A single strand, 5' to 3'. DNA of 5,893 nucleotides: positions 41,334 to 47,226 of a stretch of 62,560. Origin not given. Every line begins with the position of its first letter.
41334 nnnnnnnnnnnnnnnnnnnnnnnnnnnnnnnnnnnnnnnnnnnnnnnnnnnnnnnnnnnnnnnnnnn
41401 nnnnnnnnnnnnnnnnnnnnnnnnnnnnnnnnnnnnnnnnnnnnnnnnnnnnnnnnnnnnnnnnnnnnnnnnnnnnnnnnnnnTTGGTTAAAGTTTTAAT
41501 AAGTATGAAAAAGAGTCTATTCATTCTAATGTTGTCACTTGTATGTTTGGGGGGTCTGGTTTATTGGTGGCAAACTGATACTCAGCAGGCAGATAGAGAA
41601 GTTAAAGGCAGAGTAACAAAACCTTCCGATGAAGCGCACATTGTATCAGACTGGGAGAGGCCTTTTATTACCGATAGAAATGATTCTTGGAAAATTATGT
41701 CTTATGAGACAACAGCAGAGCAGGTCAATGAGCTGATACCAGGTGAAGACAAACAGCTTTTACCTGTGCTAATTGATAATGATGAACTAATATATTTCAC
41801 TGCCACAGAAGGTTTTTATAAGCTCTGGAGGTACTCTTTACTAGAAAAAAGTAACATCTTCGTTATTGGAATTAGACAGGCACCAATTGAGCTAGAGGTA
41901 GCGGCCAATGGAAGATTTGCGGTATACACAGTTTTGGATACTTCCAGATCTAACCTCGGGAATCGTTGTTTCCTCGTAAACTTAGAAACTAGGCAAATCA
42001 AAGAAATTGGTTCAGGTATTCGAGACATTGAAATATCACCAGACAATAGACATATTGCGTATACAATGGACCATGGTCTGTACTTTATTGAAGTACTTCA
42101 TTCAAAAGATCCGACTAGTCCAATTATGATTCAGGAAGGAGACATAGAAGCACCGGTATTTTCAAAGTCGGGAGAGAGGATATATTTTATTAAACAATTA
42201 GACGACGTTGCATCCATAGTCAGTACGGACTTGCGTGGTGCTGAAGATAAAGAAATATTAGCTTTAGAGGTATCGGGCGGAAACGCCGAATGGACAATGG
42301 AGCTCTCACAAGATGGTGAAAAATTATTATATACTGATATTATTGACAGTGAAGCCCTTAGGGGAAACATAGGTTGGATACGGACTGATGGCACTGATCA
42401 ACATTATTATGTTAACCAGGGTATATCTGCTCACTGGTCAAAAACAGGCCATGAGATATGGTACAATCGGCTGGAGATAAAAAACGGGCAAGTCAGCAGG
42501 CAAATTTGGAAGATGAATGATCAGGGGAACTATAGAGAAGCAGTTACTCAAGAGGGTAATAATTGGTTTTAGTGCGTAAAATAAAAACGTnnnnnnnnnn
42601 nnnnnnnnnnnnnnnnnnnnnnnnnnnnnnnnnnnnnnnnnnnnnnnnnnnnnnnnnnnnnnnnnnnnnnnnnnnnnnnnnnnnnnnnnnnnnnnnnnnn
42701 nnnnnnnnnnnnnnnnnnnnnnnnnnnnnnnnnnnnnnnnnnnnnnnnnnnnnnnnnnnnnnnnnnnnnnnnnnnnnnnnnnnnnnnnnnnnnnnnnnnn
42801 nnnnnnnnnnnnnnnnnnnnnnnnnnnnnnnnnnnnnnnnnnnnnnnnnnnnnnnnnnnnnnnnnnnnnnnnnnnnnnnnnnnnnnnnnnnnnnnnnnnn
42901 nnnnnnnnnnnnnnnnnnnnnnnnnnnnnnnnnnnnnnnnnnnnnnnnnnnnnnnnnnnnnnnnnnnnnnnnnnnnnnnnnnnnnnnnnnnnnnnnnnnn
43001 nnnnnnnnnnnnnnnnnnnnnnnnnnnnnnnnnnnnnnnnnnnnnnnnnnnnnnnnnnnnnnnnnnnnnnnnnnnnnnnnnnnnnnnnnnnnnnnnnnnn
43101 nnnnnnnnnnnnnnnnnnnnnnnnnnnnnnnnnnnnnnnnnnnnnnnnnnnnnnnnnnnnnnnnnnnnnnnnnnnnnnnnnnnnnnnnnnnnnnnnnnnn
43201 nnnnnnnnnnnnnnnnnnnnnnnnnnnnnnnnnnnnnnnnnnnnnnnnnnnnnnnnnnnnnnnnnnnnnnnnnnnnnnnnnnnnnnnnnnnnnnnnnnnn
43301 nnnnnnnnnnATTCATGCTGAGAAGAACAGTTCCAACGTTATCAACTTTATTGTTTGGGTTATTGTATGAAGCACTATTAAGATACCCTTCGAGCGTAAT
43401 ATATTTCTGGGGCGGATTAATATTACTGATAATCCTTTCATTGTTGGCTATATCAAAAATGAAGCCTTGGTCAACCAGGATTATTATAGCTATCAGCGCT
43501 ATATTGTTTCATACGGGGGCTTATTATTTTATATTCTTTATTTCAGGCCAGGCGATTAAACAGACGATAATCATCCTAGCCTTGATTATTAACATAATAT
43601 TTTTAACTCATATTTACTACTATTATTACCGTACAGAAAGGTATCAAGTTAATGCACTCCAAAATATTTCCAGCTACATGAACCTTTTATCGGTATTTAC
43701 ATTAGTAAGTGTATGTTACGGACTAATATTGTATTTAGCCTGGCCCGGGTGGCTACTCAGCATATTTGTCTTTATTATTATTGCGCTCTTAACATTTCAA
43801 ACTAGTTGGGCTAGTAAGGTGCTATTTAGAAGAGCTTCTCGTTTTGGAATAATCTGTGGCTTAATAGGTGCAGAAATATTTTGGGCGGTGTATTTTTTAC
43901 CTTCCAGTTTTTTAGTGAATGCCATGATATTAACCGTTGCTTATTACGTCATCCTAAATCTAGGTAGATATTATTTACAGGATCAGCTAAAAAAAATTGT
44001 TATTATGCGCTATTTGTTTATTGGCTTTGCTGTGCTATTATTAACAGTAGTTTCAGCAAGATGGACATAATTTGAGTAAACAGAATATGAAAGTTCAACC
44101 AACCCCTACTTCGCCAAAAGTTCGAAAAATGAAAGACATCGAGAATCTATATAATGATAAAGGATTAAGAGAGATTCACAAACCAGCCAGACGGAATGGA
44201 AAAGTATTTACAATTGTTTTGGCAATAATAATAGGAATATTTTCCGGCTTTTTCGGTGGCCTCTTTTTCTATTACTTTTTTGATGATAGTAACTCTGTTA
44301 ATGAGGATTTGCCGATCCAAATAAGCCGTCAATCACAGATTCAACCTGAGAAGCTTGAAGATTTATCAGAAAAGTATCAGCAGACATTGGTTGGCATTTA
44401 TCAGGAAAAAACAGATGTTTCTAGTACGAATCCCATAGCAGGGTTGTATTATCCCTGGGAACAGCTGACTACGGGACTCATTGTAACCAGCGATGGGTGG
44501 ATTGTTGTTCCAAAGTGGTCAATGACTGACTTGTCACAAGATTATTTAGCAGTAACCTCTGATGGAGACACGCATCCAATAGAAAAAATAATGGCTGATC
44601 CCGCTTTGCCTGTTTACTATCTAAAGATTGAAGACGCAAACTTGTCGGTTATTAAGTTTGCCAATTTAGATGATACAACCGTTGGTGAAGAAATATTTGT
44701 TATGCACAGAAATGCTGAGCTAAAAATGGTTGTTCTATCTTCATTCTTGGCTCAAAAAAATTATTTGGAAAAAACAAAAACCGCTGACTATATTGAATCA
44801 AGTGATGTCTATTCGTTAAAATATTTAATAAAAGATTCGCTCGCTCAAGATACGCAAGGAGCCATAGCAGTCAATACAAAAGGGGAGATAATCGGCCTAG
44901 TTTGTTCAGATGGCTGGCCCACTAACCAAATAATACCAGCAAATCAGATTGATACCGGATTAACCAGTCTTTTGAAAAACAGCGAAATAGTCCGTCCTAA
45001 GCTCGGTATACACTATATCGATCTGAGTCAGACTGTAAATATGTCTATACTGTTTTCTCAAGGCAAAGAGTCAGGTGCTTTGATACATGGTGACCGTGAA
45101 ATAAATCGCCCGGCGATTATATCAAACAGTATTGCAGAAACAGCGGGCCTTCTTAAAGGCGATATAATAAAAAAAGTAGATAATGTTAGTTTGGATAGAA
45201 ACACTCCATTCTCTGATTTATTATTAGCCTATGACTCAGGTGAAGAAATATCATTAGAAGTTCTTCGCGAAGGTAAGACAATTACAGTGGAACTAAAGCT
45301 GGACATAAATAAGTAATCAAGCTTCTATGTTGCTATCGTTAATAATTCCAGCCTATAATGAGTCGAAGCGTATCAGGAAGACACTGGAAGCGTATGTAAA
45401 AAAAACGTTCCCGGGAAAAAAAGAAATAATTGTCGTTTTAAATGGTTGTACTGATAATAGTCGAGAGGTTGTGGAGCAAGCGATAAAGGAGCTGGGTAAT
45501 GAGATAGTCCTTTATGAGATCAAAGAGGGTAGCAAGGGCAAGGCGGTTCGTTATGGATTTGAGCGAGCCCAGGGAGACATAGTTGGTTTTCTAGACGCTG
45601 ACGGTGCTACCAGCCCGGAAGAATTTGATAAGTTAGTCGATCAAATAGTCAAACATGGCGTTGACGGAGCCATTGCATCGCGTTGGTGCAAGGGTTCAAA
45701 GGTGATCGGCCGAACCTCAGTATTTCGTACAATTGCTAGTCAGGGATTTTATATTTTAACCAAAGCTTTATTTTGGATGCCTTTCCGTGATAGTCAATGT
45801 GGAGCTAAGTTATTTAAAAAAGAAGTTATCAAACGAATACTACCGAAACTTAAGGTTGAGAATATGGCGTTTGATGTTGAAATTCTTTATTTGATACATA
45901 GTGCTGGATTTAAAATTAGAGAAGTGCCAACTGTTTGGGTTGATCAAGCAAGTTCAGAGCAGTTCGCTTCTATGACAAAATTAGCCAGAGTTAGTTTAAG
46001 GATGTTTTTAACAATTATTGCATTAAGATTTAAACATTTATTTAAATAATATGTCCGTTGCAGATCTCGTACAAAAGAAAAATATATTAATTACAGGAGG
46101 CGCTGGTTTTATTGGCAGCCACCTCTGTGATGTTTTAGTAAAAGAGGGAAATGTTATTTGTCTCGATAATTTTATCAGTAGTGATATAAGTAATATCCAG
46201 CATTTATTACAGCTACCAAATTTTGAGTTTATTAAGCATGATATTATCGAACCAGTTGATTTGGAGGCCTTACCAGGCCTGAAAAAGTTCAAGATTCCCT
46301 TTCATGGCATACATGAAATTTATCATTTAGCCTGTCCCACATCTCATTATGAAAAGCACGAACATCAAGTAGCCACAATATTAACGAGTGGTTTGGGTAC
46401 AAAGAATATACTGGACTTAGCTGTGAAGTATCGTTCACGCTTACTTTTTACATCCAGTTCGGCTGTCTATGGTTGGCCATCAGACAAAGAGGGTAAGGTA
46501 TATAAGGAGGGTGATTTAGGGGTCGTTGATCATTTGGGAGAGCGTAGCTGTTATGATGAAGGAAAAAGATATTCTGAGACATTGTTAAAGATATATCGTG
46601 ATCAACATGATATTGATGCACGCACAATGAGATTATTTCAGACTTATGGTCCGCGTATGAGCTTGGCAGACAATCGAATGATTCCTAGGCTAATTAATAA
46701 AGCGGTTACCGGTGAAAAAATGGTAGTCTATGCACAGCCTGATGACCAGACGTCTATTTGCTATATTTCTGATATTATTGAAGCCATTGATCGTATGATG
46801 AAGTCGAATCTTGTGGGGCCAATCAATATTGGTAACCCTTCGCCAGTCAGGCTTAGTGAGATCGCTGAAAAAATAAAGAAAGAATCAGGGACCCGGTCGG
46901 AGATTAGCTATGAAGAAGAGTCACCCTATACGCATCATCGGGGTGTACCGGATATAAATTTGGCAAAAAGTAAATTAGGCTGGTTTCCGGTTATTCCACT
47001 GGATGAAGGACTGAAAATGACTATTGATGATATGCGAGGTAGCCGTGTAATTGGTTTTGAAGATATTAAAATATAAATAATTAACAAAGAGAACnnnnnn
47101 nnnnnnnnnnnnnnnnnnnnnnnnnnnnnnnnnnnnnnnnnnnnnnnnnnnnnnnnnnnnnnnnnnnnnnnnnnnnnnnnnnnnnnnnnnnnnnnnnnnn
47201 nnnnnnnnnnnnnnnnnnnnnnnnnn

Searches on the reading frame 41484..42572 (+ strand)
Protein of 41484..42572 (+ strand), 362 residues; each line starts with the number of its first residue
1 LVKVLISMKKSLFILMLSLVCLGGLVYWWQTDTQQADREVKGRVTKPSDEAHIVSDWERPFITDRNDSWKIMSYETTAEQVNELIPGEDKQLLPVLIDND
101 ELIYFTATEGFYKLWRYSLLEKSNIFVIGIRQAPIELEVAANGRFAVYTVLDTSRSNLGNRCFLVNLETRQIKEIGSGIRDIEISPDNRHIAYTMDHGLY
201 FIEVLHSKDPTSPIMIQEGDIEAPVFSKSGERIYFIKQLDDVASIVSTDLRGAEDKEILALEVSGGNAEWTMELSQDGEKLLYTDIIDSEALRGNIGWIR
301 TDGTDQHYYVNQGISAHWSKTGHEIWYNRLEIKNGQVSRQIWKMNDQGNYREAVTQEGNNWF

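Call 97: search_protein_families(library=pfam, proteins=[window:41484-42572:+], max_evalue=0.001)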
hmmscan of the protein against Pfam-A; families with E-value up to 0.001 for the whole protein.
window:41484-42572:+ (362 aa): 2 families
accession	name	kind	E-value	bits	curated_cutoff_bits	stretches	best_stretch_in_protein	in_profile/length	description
PF00930.27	DPPIV_N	-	0.0001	21.6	22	0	150-207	13-73/354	Dipeptidyl peptidase IV (DPP IV) N-terminal region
PF07676.18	PD40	-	0.00061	20.1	20.9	0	218-235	8-25/38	WD40-like Beta Propeller Repeat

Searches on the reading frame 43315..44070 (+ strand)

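Call 97: search_protein_families(library=pfam, proteins=[window:43315-44070:+], max_evalue=0.001)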
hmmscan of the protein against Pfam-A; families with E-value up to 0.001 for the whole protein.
window:43315-44070:+ (251 aa): 1 family
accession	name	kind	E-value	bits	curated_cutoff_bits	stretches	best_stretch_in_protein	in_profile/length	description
PF18900.5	DUF5656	-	0.00023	21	23.3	1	84-244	80-240/242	Protein of unknown function (DUF5656)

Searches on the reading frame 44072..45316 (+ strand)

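Call 97: search_protein_families(library=pfam, proteins=[window:44072-45316:+], max_evalue=0.001)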
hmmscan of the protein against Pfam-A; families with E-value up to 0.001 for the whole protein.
window:44072-45316:+ (414 aa): 2 families
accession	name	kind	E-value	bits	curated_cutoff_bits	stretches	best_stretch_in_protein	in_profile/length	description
PF13180.12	PDZ_2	-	1.4e-08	35.3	27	1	349-410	19-80/80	PDZ domain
PF17820.7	PDZ_6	-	2.9e-05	24.2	27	1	349-399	5-54/54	PDZ domain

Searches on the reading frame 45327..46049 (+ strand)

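Call 97: search_protein_families(library=pfam, proteins=[window:45327-46049:+], max_evalue=0.001)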
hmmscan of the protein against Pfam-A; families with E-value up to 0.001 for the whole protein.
window:45327-46049:+ (240 aa): 3 families
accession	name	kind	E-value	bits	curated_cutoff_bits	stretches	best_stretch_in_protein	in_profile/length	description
PF00535.33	Glycos_transf_2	-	4.3e-27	95.5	23.3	1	4-171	1-167/168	Glycosyl transferase family 2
PF13641.12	Glyco_tranf_2_3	-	2.6e-18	67.3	27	1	3-218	3-222/230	Glycosyltransferase like family 2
PF10111.15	Glyco_tranf_2_2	-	2.4e-09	37.5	27.3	1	4-107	1-106/276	Glycosyltransferase like family 2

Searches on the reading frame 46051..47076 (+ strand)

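Call 97: search_protein_families(library=pfam, proteins=[window:46051-47076:+], max_evalue=0.001)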
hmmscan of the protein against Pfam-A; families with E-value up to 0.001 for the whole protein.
window:46051-47076:+ (341 aa): 4 families
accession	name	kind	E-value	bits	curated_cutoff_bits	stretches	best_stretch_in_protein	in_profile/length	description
PF16363.11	GDP_Man_Dehyd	-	1.8e-39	136.5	27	1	13-324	1-332/332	GDP-mannose 4,6 dehydratase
PF01370.27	Epimerase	-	1.5e-38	133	20.9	1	12-261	1-240/240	NAD dependent epimerase/dehydratase family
PF01073.25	3Beta_HSD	-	1.4e-11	44.4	22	1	13-244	1-223/280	3-beta hydroxysteroid dehydrogenase/isomerase family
PF07993.18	NAD_binding_4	-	4.9e-07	29.6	20.1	1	87-217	89-228/258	Male sterility protein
